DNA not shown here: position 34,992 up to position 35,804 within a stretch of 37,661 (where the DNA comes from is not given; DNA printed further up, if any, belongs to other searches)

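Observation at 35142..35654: Stand-alone cNMP-binding protein translationally coupled inside the minor-pilin block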

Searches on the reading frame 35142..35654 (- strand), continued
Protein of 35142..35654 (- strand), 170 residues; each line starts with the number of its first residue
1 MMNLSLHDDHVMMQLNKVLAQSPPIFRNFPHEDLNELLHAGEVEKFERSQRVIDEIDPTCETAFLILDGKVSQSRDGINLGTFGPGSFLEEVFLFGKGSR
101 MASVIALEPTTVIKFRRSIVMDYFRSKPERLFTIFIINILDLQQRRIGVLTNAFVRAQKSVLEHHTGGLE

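Call 42: search_solved_structures(query=A3, max_evalue=0.001, show_alignments=5)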
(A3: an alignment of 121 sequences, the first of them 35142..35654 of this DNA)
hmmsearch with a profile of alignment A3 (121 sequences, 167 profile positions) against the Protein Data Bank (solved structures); distinct sequences matched with E-value up to 0.001: 108 (the best 60 are shown).
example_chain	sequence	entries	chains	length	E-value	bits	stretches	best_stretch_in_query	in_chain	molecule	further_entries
5ezr_A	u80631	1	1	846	5.6e-25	91.3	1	18-111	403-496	cGMP-dependent protein kinase, putative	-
4rz7_A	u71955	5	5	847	5.7e-25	91.3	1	18-111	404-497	cGMP-dependent protein kinase, putative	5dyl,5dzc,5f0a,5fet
9p74_A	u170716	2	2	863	6.2e-25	91.2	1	18-111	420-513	cGMP-dependent protein kinase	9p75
5dyk_A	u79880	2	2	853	1e-24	90.5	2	22-109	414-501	CGMP-dependent protein kinase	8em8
3shr_A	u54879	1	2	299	3.7e-20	75.7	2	11-117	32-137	cGMP-dependent protein kinase 1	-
7ssb_A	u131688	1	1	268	1.5e-19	73.7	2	12-117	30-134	cGMP-dependent protein kinase 1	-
4z07_A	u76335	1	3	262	2.8e-19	72.8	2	25-117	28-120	cGMP-dependent protein kinase 1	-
7lv3_A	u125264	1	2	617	4.8e-18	68.8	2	25-117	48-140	Isoform Beta of cGMP-dependent protein kinase 1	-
9ya0_MA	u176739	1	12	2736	1.5e-17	67.2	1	15-119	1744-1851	PCR12, TGME49_219070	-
5kbf_A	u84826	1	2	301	2e-13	53.8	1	26-118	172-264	CAMP-dependent protein kinase regulatory subunit, putative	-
3j4q_B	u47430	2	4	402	5e-12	49.2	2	13-114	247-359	cAMP-dependent protein kinase type II-alpha regulatory subunit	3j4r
3of1_A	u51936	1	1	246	6.8e-12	48.8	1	18-112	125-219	cAMP-dependent protein kinase regulatory subunit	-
2qvs_B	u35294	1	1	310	8.2e-12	48.5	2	13-114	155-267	cAMP-dependent protein kinase type II-alpha regulatory subunit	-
9d2f_b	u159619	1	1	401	2.2e-11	47.1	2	13-114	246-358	cAMP-dependent protein kinase type II-alpha regulatory subunit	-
5bv6_A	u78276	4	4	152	1.3e-10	44.6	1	12-116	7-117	cGMP-dependent protein kinase 2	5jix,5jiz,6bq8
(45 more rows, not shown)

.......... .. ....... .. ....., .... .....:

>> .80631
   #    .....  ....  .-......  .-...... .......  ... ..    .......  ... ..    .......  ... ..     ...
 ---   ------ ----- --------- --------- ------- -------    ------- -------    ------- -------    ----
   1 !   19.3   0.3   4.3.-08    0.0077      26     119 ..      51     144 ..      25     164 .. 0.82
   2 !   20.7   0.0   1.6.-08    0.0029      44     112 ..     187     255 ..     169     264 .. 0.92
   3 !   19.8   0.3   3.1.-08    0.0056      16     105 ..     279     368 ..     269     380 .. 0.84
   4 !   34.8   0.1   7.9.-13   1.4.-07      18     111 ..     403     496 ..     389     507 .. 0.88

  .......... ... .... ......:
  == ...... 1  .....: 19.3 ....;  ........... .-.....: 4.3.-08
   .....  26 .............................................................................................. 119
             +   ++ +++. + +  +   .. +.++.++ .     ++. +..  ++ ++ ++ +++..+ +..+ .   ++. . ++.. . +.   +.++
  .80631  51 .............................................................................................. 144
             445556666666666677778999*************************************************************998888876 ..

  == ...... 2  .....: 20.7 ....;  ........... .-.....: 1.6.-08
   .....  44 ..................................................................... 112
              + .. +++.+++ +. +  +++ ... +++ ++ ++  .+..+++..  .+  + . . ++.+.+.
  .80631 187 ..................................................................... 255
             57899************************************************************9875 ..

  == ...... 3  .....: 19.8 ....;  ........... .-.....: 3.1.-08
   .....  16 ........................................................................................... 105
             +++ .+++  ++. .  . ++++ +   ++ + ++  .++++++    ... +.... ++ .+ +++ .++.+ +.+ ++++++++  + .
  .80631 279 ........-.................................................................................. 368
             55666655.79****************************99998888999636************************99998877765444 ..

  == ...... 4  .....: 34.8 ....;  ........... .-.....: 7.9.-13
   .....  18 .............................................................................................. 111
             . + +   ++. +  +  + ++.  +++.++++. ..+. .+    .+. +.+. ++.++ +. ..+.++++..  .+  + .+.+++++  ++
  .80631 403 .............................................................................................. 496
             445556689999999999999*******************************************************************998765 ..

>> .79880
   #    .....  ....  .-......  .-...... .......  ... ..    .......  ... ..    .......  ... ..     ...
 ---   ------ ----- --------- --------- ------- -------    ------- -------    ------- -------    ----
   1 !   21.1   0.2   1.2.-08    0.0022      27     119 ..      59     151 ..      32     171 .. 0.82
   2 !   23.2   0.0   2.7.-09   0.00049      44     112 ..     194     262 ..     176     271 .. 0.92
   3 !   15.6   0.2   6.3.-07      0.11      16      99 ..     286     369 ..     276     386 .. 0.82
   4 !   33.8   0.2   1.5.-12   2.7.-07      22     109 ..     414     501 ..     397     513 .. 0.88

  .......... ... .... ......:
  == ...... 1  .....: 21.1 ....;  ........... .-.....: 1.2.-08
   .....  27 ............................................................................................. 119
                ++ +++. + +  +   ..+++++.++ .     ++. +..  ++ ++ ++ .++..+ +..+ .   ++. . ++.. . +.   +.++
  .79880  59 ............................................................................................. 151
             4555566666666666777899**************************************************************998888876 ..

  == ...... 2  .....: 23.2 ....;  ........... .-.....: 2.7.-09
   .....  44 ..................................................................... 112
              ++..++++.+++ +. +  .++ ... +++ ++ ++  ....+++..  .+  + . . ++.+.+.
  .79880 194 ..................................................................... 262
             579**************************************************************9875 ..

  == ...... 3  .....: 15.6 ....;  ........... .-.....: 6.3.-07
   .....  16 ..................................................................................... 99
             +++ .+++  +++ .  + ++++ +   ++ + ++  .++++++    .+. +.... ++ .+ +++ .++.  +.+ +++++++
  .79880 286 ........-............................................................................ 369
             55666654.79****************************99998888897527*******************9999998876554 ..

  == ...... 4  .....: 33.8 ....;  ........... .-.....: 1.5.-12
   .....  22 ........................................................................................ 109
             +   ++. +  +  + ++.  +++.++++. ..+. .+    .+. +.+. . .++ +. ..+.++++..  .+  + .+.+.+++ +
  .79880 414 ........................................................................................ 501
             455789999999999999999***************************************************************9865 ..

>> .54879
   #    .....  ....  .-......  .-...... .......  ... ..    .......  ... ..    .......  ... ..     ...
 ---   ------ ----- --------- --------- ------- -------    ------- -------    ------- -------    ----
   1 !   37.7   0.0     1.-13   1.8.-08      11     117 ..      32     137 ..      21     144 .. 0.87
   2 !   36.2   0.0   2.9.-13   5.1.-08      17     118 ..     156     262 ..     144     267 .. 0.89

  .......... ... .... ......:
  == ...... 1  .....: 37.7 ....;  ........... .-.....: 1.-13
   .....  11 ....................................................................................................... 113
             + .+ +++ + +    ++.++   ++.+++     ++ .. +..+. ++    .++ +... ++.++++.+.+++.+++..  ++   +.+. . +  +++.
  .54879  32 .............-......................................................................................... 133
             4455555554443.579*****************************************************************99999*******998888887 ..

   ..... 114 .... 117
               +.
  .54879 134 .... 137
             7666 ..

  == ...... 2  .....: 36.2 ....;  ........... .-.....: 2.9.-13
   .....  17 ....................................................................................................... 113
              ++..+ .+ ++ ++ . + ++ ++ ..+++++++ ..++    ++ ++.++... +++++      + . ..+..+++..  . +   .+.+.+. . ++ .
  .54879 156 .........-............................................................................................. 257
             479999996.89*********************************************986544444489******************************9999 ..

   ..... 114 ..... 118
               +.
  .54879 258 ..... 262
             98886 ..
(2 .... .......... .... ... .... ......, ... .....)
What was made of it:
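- The family profile matches PKG CNB domains at E=5.6e-25 with G-E...R-x-A aligned (call 42).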

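Call 43: search_protein_families(library=pfam, proteins=[L001:5576-6052:+, L017:3730-4803:+, L045:5667-6899:+, L016:8477-9034:+], max_evalue=1)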
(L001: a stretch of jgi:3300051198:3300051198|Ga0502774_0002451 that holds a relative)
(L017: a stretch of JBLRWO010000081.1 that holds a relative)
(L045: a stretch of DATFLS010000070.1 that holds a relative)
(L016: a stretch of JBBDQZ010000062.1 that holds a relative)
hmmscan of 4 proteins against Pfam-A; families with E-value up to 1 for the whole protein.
L001:5576-6052:+ (158 aa): 0 families

L017:3730-4803:+ (357 aa): 0 families

L045:5667-6899:+ (410 aa): 2 families
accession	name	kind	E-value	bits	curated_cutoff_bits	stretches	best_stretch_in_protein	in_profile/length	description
PF16241.10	DUF4900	-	4.9e-08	33.6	29.4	1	111-166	27-87/89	Domain of unknown function (DUF4900)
PF03961.19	FapA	-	0.078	13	31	1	250-287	31-67/272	Flagellar Assembly Protein A beta solenoid domain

L016:8477-9034:+ (185 aa): 1 family
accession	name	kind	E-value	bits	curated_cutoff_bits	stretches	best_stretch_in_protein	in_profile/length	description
PF03988.17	DUF347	-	0.12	13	28.2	1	1-28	24-51/52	Repeat of Unknown Function (DUF347)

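Call 44: search_protein_families(library=ncbifam, proteins=[window:35142-35654:-], max_evalue=0.1)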
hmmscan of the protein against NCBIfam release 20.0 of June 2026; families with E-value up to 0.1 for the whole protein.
window:35142-35654:- (170 aa): 0 families

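Call 50: search_protein_representatives(alignment_id=A3)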
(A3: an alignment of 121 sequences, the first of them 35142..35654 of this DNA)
Query: 121 sequences, 167 profile positions. Proteins with E-value up to 0.001 (for the whole library): 14051; up to 1e-10: 1279; up to 1e-30: 22. The best 150 are listed.
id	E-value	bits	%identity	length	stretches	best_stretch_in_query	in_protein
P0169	3.4e-74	264.5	-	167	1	1-167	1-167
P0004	6.7e-64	231.0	-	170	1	5-166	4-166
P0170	9.3e-63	227.3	-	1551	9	9-118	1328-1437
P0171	1.3e-61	223.6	-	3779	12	32-114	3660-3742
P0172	7.7e-57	208.1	-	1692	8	8-113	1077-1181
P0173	2.1e-51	190.4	-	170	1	17-166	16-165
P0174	2.8e-50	186.7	-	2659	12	25-118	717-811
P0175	5.9e-49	182.4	-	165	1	16-160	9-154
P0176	6.7e-47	175.7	-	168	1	1-167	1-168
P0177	8.3e-44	165.7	-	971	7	17-113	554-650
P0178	1.2e-43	165.1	-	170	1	13-162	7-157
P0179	1.3e-43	165.0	-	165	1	1-164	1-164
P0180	1.7e-43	164.7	-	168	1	12-164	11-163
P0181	5.2e-43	163.1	-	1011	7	15-144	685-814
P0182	1.4e-42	161.7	-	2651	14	26-118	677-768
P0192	1.9e-29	119.0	-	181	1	20-162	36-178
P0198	8.3e-27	110.4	-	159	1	22-162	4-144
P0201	4.3e-26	108.1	-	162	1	9-157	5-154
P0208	6.1e-24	101.0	-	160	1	24-164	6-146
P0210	9.1e-24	100.5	-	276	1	20-158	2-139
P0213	2.7e-23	98.9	-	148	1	24-162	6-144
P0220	2.8e-22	95.7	-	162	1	25-164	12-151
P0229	1.3e-21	93.5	-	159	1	25-155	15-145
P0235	6.1e-21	91.3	-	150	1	22-163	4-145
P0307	8.9e-18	81.0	-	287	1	3-160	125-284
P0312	1.6e-17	80.1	-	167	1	26-162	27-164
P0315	1.9e-17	79.9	-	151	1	63-158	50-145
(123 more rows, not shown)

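Call 55: find_related_loci(query=A5, collection=metagenome_contigs, flank=6000)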
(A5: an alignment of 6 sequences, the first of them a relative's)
Query A5 (160 aa) in metagenome_contigs; peptide patterns used: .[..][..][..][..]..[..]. (x = any residue, [..] = any of these).
144 stretches matched a pattern; 3 encode a relative of the query (tblastn E <= 1e-3); 3 distinct loci.
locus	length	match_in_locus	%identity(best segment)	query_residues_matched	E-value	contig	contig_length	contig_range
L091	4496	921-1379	42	2-154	6e-42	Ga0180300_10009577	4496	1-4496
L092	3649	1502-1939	40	1-146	3e-37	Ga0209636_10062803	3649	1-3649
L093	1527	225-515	44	47-143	2e-23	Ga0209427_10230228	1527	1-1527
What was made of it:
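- Tried and rejected: A 6-sequence alignment then worked but gave only 3 loci (call 55).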

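Call 58: list_cluster_members(proteins=[P0220, P0198, P0208, P0213, P0229, P0192, P0315, P0312, P0235, P0201])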
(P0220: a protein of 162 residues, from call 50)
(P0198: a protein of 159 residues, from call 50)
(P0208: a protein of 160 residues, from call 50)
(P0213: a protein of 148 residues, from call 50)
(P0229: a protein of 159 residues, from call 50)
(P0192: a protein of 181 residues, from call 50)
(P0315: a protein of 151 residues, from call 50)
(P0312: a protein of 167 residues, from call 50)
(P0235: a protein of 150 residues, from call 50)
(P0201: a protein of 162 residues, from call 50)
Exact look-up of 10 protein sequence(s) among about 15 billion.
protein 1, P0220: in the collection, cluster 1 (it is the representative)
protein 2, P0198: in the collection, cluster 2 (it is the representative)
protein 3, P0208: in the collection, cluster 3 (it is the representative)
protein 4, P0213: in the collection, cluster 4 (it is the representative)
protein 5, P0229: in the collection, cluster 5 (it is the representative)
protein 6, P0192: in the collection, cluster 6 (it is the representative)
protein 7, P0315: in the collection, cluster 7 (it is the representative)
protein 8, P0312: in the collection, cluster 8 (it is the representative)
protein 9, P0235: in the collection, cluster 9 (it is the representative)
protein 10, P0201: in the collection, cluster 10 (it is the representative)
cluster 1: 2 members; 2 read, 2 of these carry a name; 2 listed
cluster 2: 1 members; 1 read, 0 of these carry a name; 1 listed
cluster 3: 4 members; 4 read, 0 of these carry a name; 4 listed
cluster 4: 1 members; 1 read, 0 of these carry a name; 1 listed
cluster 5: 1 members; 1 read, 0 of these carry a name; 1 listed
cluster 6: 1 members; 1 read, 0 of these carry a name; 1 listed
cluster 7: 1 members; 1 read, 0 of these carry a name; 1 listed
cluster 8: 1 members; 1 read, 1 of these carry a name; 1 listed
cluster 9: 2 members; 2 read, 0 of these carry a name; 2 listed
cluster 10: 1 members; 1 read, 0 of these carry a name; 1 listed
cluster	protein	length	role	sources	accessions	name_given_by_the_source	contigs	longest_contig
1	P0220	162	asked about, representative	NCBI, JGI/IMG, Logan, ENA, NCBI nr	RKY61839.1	MAG: hypothetical protein DRP95_02330 [Candidatus Latescibacterota bacterium]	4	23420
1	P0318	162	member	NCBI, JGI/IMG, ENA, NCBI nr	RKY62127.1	MAG: hypothetical protein DRP95_01975 [Candidatus Latescibacterota bacterium]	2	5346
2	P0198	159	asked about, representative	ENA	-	-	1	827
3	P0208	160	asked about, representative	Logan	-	-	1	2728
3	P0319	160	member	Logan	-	-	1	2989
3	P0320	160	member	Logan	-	-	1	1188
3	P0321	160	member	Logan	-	-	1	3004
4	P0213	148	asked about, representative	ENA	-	-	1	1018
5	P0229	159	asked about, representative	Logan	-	-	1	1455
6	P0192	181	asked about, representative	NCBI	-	-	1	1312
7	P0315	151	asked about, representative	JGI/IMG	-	-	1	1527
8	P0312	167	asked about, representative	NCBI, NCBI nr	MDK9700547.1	MAG: cyclic nucleotide-binding domain-containing protein [bacterium] | cyclic nucleotide-binding domain-containing protein [bacterium]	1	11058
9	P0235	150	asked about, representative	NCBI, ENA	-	-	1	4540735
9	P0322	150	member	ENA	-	-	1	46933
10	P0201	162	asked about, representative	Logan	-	-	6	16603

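Call 59: find_encoding_contigs(protein=P0235, flank=8000, max_places=1)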
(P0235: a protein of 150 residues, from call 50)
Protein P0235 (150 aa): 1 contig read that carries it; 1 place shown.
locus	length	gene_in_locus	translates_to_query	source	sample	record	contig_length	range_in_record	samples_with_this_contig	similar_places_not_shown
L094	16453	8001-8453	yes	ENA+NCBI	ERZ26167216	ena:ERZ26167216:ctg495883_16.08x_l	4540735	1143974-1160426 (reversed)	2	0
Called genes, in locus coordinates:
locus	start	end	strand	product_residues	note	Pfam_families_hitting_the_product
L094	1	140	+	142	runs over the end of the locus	-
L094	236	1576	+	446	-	PF28597:T2SSF_N, PF00482:T2SSF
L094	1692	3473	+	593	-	PF25199:nSTAND_NTPase5 (faint), PF20720:nSTAND3 (faint), PF00437:T2SSE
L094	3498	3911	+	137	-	-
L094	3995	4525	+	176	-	-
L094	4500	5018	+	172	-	-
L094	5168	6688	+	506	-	-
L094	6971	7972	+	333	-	-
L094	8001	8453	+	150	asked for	PF00027:cNMP_binding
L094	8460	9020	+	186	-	-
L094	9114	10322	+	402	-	PF00437:T2SSE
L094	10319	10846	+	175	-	-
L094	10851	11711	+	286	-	PF00027:cNMP_binding, PF00072:Response_reg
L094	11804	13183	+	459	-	PF02369:Big_1 (weak), PF18565:Glyco_hydro2_C5 (faint), PF02369:Big_1, PF09134:Invasin_D3, PF02369:Big_1, PF09134:Invasin_D3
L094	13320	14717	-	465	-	PF13701:DDE_Tnp_1_4, PF01609:DDE_Tnp_1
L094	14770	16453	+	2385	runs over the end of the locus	PF02369:Big_1, PF09134:Invasin_D3, PF02369:Big_1, PF09134:Invasin_D3, PF02369:Big_1, PF09134:Invasin_D3, PF02369:Big_1, PF09134:Invasin_D3, +12 more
